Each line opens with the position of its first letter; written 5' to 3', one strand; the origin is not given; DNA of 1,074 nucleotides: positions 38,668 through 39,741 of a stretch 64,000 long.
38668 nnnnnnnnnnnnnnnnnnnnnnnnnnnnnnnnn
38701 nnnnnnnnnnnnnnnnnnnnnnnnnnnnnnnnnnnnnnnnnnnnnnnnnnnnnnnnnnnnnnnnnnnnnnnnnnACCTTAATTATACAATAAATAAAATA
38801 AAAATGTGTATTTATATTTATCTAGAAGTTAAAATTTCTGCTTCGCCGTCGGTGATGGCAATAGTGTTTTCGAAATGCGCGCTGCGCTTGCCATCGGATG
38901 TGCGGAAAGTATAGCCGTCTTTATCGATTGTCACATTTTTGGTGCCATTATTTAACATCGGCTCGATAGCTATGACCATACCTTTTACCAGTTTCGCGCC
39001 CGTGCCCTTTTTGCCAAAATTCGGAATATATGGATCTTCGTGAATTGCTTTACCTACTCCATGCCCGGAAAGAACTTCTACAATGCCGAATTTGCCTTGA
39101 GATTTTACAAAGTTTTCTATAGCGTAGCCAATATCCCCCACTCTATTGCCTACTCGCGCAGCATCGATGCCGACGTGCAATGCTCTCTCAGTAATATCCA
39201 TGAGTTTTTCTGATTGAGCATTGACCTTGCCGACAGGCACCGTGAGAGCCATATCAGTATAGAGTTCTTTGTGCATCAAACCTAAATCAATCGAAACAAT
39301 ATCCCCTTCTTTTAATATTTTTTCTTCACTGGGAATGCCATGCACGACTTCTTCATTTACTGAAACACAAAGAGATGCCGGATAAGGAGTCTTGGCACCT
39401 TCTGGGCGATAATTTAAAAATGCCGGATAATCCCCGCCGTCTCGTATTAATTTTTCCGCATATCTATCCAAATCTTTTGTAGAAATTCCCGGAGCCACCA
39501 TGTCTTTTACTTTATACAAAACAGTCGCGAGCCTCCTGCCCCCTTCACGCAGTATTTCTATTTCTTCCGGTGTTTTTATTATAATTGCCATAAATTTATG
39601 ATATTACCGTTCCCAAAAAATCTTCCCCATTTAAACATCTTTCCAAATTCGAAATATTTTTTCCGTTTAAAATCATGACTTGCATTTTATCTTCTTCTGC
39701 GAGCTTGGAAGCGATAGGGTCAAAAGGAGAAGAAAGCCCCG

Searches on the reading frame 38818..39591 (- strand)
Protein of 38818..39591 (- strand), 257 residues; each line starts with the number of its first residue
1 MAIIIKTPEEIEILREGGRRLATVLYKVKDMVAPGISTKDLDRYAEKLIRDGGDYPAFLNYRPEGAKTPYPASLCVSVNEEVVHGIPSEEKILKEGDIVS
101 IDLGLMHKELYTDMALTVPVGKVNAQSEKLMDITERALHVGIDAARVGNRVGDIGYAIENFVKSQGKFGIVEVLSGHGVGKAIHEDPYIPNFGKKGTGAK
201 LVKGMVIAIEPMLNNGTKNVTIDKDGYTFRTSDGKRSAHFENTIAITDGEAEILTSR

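Call 97: search_protein_families(library=pfam, proteins=[window:38818-39591:-], max_evalue=0.0001)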
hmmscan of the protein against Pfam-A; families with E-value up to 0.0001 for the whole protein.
window:38818-39591:- (257 aa): 1 family
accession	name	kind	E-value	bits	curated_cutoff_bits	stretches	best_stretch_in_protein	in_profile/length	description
PF00557.29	Peptidase_M24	-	1.3e-44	152.9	23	1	13-248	2-208/208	Metallopeptidase family M24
